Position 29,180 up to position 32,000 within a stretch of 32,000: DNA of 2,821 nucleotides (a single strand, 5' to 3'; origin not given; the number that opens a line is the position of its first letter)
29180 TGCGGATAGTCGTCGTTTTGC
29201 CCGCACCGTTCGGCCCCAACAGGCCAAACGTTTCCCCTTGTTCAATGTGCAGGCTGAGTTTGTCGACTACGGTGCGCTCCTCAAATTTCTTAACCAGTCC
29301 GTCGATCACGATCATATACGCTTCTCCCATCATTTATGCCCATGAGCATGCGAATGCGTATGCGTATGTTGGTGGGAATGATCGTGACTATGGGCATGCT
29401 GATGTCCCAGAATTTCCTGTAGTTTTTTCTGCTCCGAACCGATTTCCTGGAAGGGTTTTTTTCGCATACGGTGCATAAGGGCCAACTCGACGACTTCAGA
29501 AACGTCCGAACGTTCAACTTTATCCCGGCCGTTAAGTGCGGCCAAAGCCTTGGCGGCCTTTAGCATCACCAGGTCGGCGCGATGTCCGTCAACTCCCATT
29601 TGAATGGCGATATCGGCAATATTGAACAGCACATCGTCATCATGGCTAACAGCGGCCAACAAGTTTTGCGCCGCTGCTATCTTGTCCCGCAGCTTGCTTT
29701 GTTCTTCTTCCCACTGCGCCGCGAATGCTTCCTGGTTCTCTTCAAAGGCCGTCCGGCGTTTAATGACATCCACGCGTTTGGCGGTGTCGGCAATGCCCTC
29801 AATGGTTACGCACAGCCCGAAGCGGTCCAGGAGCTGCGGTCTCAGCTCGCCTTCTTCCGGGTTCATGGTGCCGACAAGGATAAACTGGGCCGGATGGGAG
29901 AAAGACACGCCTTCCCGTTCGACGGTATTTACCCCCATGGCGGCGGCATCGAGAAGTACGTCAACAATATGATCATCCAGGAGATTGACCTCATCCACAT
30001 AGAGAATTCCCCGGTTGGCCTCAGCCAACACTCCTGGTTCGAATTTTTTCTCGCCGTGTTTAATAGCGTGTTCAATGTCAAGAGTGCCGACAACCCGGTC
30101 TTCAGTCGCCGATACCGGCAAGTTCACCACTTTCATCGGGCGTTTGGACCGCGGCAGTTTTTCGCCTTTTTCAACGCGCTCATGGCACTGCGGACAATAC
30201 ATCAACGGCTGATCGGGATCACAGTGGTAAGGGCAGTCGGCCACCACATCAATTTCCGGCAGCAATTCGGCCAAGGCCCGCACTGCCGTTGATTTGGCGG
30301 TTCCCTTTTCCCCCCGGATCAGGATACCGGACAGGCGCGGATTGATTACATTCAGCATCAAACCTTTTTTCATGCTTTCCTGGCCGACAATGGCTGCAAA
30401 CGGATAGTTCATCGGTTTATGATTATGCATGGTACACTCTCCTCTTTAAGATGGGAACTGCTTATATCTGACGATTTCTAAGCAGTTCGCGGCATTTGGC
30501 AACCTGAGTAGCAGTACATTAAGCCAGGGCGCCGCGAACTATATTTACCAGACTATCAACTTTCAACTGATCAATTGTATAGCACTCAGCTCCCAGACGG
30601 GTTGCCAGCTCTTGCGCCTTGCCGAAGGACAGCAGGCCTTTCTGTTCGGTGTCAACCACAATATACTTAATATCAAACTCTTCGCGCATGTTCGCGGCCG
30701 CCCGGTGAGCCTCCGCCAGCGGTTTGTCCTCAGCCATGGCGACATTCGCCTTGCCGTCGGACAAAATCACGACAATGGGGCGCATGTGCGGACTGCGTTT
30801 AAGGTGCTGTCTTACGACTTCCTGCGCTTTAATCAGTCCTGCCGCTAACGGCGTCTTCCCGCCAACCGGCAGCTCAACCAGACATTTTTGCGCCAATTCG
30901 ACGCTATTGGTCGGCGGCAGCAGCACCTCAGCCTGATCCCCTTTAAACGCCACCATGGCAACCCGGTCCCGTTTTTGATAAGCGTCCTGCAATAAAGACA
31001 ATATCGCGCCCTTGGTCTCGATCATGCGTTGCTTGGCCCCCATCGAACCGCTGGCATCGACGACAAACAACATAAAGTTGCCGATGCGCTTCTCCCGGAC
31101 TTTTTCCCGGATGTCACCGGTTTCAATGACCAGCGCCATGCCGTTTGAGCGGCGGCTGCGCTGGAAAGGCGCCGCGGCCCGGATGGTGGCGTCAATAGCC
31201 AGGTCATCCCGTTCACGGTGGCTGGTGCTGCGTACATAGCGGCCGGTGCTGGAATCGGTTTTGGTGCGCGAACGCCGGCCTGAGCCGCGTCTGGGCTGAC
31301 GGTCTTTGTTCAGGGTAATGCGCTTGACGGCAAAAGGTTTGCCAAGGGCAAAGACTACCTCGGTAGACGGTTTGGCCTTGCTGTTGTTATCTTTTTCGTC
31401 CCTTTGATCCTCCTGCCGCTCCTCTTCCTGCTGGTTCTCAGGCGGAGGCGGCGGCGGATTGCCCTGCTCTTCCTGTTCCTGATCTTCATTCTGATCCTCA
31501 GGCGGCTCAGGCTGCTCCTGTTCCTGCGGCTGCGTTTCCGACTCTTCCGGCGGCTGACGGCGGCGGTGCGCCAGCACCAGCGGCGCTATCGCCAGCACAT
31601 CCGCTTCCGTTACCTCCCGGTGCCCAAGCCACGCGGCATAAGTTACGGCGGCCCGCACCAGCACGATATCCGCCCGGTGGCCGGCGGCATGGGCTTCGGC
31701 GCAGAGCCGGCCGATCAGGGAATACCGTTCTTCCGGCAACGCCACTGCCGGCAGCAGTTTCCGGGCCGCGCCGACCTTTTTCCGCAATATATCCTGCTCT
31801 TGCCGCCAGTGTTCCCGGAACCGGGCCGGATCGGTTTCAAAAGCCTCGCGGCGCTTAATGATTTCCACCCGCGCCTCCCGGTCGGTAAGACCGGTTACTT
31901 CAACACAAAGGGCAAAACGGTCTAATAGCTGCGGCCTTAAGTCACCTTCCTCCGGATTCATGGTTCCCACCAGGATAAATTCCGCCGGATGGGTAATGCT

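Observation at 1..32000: Two tandem paralogous CobN-chelatase / TonB-receptor / exporter modules: candidate envelope-spanning metallo-tetrapyrrole processing system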

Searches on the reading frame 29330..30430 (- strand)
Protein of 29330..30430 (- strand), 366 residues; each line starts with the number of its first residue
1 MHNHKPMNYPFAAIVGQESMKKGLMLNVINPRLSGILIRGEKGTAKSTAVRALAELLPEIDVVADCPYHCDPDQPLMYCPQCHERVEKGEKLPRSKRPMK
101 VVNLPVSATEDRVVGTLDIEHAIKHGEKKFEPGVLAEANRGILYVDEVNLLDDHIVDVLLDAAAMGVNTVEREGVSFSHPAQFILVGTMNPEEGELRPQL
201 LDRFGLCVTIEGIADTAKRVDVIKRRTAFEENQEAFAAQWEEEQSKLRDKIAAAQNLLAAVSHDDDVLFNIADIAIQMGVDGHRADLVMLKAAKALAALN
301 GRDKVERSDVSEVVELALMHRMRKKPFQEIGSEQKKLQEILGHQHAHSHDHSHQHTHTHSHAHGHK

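Call 6: search_protein_families(library=pfam, proteins=[window:29330-30430:-])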
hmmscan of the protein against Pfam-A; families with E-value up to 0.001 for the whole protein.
window:29330-30430:- (366 aa): 6 families
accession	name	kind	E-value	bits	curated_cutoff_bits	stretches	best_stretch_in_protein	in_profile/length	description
PF17863.7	AAA_lid_2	-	1.7e-22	79.4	22.7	1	271-340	4-74/74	AAA lid domain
PF01078.27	Mg_chelatase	-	5.1e-12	46.1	20.3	1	122-192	89-159/207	Magnesium chelatase, subunit ChlI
PF07728.20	AAA_5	-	2e-11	44.5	22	1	96-204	25-139/139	AAA domain (dynein-related subfamily)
PF00493.29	MCM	-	6.2e-06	25.9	23.3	0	123-196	105-178/224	MCM P-loop domain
PF20030.5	bpMoxR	-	0.00011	21.8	27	0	113-234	73-189/205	MoxR domain in the MoxR-vWA-beta-propeller ternary systems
PF00158.32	Sigma54_activat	-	0.00064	19.9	20.2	0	128-189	82-141/168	Sigma-54 interaction domain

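Call 19: find_encoding_contigs(protein=window:29330-30430:-, flank=10000, max_places=3)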
Protein window:29330-30430:- (366 aa): 3 contigs read that carry it; 2 places shown.
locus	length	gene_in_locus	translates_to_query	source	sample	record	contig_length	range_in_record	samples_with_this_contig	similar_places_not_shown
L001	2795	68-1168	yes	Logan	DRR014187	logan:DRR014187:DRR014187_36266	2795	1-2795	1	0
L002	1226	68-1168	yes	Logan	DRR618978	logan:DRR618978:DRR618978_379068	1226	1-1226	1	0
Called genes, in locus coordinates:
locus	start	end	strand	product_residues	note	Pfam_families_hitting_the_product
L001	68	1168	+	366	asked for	PF00493:MCM (faint), PF07728:AAA_5 (weak), PF01078:Mg_chelatase, PF17863:AAA_lid_2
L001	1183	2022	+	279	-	PF00005:ABC_tran, PF13304:AAA_21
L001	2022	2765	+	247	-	PF01061:ABC2_membrane, PF12698:ABC2_membrane_3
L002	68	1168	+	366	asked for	PF00493:MCM (faint), PF07728:AAA_5 (weak), PF01078:Mg_chelatase, PF17863:AAA_lid_2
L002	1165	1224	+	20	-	?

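Call 30: search_protein_families(library=ncbifam, proteins=[window:29330-30430:-], max_evalue=0.00001)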
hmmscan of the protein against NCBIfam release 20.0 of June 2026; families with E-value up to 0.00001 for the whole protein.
window:29330-30430:- (366 aa): 7 families
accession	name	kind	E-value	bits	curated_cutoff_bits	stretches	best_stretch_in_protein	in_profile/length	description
TIGR02442.1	Cob-chelat-sub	hypoth_equivalog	6.5e-159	530.4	779.45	1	9-354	1-343/641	putative cobaltochelatase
TIGR02030.1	BchI-ChlI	equivalog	5.8e-139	462.9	466.95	1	9-335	1-327/337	magnesium chelatase ATPase subunit I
TIGR02031.1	BchD-ChlD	equivalog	4e-75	253.7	499.55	1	18-329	1-278/608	magnesium chelatase ATPase subunit D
NF009943.0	PRK13406.1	equivalog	5.9e-26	91.1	571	1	99-345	53-278/585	magnesium chelatase subunit D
NF007365.0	PRK09862.1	equivalog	1.6e-08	33.6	530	0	130-192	285-347/506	YifB family Mg chelatase-like AAA ATPase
TIGR00368.1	TIGR00368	hypoth_equivalog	3.1e-08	32.7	362.4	0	126-191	282-347/499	YifB family Mg chelatase-like AAA ATPase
TIGR00764.1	lon_rel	equivalog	2.2e-07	29.9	516.6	0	128-162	206-240/608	ATP-dependent protease LonB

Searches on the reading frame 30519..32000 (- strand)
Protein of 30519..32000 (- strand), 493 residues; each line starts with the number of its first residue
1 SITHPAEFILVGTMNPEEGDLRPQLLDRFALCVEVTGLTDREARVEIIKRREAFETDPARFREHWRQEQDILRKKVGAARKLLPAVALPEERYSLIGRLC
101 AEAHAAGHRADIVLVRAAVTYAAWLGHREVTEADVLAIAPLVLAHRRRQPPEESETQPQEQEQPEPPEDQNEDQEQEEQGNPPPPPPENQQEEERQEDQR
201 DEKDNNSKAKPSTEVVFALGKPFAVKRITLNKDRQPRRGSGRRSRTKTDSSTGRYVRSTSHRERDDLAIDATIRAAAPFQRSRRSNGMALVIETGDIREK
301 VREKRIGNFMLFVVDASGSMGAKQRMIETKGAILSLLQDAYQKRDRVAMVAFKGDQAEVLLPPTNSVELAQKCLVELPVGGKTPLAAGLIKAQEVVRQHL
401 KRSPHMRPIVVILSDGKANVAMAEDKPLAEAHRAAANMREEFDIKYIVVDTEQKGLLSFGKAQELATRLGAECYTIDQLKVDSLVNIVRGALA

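Call 6: search_protein_families(library=pfam, proteins=[window:30519-31970:-])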
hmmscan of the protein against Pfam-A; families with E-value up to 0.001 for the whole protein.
window:30519-31970:- (483 aa): 4 families
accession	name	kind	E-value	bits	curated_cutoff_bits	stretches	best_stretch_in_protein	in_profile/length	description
PF17863.7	AAA_lid_2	-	2.4e-16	59.7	22.7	1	88-153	6-70/74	AAA lid domain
PF13519.12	VWA_2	-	1.4e-15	58.2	27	1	300-407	1-107/107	von Willebrand factor type A domain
PF00092.34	VWA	-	4.6e-09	37.2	23.8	1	301-441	3-139/174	von Willebrand factor type A domain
PF05762.20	VWA_CoxE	-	4e-06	26.8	26.4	1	244-425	16-179/222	VWA domain containing CoxE-like protein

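Call 30: search_protein_families(library=ncbifam, proteins=[window:30519-32000:-], max_evalue=0.00001)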
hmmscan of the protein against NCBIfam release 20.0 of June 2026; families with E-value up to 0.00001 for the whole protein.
window:30519-32000:- (493 aa): 4 families
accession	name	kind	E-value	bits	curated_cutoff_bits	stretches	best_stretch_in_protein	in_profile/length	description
TIGR02442.1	Cob-chelat-sub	hypoth_equivalog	1.7e-163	545.4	779.45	1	1-477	164-641/641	putative cobaltochelatase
TIGR02031.1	BchD-ChlD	equivalog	6.3e-103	345.5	499.55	2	172-479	276-602/608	magnesium chelatase ATPase subunit D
NF009943.0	PRK13406.1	equivalog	4.7e-73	246.7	571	1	26-490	134-581/585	magnesium chelatase subunit D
TIGR02030.1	BchI-ChlI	equivalog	7e-47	160.2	466.95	1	1-156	168-323/337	magnesium chelatase ATPase subunit I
